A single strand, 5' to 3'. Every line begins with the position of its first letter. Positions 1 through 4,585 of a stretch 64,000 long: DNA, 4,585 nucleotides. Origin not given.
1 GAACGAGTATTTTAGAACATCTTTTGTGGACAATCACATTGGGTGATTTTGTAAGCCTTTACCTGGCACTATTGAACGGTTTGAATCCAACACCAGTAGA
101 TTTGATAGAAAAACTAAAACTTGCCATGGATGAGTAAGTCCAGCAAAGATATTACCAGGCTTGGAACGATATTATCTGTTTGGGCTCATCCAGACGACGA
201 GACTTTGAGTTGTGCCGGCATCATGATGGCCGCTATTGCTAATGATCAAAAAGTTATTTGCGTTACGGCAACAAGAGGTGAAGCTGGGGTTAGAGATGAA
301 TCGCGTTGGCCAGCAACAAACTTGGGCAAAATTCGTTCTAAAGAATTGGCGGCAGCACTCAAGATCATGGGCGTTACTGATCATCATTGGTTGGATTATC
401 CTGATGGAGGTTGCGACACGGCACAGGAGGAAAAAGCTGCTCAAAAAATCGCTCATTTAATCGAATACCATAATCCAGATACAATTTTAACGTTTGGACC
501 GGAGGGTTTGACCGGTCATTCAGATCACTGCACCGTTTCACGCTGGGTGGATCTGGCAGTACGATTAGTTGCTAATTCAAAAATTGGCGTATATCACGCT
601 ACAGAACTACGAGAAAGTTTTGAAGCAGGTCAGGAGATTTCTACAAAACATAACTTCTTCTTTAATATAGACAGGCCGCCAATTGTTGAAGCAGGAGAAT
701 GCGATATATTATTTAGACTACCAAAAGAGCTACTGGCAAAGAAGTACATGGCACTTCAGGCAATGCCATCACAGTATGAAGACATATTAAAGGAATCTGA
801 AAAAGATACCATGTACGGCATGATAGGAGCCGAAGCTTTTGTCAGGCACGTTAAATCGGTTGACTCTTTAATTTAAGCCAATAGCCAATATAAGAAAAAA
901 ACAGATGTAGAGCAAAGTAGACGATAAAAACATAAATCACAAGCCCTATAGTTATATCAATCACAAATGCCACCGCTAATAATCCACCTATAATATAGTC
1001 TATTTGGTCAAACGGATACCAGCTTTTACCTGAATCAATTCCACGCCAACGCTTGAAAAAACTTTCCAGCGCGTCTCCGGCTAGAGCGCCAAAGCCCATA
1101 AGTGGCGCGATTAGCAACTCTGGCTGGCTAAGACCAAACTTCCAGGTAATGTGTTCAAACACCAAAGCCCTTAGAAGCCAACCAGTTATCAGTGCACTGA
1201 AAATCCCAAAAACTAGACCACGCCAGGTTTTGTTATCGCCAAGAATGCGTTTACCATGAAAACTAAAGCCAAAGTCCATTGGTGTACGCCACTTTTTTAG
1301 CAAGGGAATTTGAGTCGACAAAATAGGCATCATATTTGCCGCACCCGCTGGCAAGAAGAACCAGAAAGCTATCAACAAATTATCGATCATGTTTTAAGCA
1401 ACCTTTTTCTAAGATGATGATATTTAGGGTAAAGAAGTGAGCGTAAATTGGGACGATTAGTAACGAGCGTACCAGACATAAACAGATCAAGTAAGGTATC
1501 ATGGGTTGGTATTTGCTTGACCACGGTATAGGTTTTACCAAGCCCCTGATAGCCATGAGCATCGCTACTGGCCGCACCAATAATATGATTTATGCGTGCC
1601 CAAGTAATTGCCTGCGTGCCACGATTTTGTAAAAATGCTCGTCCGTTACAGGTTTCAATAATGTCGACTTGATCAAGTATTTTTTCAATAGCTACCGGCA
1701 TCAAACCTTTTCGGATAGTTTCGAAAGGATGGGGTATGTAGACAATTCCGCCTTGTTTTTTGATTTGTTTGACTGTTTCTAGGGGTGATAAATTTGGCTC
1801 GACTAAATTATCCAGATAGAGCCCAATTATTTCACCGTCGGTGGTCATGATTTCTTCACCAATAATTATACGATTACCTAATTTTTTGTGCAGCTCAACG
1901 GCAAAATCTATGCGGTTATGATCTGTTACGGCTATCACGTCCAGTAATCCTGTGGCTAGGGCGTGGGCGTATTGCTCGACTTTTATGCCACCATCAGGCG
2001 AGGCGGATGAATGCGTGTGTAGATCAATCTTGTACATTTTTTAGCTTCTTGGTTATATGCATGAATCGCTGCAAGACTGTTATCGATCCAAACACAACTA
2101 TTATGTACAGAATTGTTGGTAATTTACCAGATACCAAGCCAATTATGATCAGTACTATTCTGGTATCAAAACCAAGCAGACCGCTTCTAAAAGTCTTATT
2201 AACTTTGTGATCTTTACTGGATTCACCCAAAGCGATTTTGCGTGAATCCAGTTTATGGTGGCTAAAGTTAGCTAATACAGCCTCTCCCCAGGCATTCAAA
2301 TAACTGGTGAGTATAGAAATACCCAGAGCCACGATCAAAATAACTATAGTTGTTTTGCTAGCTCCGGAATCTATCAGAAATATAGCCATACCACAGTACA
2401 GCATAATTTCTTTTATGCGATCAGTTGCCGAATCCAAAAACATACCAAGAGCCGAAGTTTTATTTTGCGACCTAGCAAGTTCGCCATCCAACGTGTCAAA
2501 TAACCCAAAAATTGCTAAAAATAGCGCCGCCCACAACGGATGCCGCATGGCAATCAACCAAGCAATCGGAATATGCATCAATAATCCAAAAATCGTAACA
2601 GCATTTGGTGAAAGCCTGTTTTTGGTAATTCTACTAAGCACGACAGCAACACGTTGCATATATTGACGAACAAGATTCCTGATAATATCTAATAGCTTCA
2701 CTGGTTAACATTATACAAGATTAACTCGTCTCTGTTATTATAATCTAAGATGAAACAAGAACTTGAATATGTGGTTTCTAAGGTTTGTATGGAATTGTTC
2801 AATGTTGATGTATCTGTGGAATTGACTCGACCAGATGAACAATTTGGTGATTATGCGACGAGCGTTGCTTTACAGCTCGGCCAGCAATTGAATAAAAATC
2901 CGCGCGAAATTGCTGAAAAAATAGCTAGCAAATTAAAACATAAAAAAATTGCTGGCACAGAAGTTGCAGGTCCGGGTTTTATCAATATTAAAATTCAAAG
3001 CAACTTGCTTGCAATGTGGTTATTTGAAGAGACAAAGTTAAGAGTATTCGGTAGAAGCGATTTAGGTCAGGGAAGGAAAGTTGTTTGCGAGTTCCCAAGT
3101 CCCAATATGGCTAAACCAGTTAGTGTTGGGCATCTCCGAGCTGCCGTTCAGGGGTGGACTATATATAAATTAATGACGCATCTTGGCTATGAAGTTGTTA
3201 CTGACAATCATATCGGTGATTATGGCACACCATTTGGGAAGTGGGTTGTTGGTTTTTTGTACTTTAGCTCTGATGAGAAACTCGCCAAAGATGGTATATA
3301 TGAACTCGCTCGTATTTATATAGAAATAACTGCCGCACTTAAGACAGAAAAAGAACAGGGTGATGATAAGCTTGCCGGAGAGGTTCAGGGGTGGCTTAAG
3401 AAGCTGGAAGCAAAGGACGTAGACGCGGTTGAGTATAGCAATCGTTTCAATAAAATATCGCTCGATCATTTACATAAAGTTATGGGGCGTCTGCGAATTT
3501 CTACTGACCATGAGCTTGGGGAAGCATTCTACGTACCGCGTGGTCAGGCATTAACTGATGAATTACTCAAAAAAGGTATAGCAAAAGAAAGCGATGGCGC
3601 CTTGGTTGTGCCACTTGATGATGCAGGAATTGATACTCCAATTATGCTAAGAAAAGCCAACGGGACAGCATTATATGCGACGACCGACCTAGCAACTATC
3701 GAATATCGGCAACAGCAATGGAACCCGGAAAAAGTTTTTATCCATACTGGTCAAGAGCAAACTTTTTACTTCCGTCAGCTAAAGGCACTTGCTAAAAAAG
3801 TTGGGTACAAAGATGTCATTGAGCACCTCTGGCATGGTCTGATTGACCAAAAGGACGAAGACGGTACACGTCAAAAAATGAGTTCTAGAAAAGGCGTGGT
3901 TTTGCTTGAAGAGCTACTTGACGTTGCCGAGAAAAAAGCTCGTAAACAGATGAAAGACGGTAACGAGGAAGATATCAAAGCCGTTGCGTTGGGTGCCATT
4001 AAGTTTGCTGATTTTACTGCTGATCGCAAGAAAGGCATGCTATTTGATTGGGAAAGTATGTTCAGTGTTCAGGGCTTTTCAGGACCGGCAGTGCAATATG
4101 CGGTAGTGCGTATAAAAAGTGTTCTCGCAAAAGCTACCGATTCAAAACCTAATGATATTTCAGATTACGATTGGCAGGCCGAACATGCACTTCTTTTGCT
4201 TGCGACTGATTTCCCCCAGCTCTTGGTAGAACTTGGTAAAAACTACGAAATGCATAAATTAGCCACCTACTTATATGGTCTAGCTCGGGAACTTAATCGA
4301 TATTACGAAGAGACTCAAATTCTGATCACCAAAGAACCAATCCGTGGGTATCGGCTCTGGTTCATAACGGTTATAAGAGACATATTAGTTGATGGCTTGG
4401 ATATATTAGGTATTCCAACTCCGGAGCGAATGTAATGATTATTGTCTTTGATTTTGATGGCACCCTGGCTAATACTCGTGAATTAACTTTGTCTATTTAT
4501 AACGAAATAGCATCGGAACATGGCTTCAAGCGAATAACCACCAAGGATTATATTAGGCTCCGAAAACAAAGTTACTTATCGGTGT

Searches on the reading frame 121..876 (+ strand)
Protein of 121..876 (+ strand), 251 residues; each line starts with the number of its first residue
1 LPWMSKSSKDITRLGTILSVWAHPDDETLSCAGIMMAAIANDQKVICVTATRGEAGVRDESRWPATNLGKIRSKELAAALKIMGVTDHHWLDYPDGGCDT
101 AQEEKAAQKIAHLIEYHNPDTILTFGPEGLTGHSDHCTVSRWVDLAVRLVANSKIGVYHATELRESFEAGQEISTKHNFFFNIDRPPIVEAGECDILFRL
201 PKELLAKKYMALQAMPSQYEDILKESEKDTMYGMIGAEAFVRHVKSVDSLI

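Call 40: search_protein_families(library=pfam, proteins=[window:121-876:+], max_evalue=0.001)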
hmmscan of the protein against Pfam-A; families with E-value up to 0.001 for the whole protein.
window:121-876:+ (251 aa): 1 family
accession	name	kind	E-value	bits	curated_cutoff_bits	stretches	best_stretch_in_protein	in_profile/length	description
PF02585.22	PIG-L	-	1.6e-33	116.4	28.2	1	19-145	2-127/129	GlcNAc-PI de-N-acetylase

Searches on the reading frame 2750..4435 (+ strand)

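Call 40: search_protein_families(library=pfam, proteins=[window:2750-4435:+], max_evalue=0.001)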
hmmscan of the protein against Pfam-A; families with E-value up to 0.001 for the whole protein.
window:2750-4435:+ (561 aa): 3 families
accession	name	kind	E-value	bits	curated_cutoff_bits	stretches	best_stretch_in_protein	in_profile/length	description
PF00750.26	tRNA-synt_1d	-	2.9e-59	201.2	23.3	1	104-434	15-349/349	tRNA synthetases class I (R), catalytic domain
PF05746.21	DALR_1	-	5.2e-24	85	22.3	1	448-561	1-117/117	DALR anticodon binding domain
PF03485.21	Arg_tRNA_synt_N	-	2.7e-20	73.2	21.5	1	2-82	4-85/85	Arginyl tRNA synthetase N terminal domain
